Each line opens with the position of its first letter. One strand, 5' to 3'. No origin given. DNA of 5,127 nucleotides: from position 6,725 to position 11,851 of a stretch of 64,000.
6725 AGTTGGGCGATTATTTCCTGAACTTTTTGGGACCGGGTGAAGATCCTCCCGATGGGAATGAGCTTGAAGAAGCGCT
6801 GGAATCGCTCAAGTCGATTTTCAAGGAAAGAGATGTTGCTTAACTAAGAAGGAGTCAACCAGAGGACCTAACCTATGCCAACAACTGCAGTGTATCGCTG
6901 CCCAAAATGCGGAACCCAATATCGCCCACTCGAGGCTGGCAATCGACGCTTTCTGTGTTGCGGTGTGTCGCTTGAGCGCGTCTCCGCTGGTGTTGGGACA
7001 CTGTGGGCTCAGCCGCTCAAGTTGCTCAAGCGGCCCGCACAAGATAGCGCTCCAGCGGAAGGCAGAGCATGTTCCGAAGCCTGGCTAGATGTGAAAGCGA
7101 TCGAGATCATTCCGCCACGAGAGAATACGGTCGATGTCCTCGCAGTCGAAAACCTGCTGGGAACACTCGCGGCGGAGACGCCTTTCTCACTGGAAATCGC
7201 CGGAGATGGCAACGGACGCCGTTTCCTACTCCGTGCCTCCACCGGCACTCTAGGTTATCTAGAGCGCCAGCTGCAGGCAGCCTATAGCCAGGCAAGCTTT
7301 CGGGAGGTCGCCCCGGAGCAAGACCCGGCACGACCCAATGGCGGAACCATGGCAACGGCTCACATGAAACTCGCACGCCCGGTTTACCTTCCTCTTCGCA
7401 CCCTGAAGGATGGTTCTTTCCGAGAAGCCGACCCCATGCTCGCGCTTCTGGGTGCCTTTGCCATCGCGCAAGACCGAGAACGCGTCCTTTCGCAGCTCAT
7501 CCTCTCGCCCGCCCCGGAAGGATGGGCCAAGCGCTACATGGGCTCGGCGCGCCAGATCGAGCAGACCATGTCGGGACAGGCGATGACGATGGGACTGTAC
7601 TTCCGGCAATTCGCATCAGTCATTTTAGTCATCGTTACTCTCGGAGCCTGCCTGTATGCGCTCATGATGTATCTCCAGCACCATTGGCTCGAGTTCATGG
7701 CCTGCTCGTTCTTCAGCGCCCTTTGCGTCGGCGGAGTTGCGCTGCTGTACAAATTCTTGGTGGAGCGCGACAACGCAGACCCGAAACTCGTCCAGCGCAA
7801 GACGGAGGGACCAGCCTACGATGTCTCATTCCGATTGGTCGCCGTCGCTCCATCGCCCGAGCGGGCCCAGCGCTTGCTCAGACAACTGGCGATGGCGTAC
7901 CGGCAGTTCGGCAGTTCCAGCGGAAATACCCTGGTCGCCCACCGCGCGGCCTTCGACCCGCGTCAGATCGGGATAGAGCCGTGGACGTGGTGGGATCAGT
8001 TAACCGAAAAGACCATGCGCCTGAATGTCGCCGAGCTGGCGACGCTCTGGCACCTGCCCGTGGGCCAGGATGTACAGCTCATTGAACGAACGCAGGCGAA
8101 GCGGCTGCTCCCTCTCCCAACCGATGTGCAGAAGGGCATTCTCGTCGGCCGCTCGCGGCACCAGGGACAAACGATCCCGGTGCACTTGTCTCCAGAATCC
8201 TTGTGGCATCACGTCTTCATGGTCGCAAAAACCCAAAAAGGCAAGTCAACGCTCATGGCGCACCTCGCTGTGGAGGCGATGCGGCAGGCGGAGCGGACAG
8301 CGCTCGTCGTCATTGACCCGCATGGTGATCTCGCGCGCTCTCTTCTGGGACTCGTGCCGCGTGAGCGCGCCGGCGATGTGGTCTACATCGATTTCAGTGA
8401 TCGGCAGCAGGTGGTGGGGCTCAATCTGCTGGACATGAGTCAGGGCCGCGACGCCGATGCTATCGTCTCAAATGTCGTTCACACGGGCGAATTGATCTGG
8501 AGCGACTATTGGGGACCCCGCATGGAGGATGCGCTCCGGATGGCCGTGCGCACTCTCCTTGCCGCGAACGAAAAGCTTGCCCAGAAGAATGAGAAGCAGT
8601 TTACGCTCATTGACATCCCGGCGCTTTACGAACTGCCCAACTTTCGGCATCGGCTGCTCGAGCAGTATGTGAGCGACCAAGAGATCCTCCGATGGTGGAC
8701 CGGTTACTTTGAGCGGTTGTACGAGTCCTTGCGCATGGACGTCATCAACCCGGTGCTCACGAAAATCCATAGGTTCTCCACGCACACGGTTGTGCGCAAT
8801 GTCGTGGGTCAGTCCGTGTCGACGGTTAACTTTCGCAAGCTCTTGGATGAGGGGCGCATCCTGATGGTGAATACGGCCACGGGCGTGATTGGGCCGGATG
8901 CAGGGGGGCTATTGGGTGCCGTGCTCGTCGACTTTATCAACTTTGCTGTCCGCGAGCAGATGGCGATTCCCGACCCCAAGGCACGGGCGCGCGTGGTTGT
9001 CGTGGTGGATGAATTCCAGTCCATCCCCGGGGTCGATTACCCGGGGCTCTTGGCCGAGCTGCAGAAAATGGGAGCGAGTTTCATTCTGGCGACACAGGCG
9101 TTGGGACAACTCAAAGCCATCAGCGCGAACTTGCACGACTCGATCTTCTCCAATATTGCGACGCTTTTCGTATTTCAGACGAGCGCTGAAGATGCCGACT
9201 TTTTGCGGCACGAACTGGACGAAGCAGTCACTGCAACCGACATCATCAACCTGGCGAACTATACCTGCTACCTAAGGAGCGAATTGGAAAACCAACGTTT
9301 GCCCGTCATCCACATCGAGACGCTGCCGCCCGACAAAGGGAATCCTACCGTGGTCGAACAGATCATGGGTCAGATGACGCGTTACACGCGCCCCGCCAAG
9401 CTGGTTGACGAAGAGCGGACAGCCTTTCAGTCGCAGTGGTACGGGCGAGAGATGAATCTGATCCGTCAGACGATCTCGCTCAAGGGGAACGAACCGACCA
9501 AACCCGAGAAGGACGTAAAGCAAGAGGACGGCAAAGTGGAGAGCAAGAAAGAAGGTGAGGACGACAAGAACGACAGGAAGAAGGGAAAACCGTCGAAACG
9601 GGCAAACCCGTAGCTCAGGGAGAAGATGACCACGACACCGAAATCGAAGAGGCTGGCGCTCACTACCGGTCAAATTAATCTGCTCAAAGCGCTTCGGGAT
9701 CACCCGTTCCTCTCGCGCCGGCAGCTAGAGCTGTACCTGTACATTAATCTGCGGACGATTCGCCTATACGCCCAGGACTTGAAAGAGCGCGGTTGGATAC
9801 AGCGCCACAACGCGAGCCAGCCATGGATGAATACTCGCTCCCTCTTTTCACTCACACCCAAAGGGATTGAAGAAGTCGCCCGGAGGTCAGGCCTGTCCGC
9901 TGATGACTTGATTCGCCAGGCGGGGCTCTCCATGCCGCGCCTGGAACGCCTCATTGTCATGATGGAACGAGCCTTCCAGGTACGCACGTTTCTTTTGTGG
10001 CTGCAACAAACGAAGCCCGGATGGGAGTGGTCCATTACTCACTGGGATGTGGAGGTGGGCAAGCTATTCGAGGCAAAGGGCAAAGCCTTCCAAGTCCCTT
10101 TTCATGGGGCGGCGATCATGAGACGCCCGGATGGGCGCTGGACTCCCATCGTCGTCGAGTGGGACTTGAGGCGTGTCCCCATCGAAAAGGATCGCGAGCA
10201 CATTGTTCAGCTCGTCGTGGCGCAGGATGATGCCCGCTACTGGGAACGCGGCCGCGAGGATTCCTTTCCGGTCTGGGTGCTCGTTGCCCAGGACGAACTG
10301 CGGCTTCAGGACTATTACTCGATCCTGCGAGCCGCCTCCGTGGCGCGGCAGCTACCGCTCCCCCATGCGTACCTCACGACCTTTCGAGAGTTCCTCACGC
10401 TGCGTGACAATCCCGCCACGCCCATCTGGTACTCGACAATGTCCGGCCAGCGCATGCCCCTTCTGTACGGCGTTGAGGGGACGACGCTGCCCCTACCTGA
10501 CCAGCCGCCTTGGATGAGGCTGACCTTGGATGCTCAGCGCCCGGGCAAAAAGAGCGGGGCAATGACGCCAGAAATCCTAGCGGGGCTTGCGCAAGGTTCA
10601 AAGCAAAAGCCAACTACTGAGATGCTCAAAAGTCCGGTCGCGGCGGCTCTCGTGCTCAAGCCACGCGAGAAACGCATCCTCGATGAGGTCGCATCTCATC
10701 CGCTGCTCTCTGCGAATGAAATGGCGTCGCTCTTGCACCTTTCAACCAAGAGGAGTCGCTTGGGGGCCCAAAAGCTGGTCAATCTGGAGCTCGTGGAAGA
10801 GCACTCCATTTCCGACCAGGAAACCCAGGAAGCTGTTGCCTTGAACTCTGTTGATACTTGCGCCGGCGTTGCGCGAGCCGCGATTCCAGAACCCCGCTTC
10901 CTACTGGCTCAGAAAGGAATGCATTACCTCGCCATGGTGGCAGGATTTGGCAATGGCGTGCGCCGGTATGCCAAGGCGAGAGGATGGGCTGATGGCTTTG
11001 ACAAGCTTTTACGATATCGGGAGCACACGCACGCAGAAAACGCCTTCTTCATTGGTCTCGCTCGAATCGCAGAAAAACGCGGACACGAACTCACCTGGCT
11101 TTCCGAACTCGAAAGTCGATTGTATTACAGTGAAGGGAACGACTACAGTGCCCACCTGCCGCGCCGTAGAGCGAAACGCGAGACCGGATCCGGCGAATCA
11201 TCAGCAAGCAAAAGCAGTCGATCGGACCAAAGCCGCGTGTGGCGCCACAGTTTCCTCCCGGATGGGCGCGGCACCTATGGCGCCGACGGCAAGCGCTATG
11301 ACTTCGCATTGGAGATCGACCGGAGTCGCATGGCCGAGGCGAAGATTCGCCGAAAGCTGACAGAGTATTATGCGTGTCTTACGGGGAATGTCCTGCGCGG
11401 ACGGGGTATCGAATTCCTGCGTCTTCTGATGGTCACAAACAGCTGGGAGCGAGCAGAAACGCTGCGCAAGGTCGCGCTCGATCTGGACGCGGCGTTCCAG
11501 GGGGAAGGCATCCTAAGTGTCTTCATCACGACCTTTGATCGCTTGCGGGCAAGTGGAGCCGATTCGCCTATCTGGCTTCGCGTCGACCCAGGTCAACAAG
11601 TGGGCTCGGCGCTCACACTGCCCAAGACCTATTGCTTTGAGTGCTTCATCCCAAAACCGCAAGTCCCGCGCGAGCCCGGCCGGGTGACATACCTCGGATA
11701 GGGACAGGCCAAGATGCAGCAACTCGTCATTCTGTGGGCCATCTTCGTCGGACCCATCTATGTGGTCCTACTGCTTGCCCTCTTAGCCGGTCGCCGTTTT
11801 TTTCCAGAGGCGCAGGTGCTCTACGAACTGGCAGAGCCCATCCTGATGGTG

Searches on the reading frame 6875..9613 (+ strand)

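Call 40: search_protein_families(library=pfam, proteins=[window:6875-9613:+], max_evalue=0.001)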
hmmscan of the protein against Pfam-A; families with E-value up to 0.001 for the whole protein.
window:6875-9613:+ (912 aa): 3 families
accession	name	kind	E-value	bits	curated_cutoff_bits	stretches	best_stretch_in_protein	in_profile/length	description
PF10412.15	TrwB_AAD_bind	-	2.7e-11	43.4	20.5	1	684-772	224-313/387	Type IV secretion-system coupling protein DNA-binding domain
PF01935.23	DUF87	-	1.7e-06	28.8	23.2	1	428-513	7-84/220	Helicase HerA, central domain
PF12696.13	TraG-D_C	-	5.7e-05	23.5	22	1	706-774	1-69/126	TraM recognition site of TraD and TraG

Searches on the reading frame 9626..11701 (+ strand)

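Call 40: search_protein_families(library=pfam, proteins=[window:9626-11701:+], max_evalue=0.001)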
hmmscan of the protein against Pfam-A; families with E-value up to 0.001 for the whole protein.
window:9626-11701:+ (691 aa): 1 family
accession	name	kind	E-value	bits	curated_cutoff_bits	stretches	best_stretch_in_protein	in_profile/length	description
PF13814.12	Replic_Relax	-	4.2e-05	24.2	25.3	0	402-584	53-175/191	Replication-relaxation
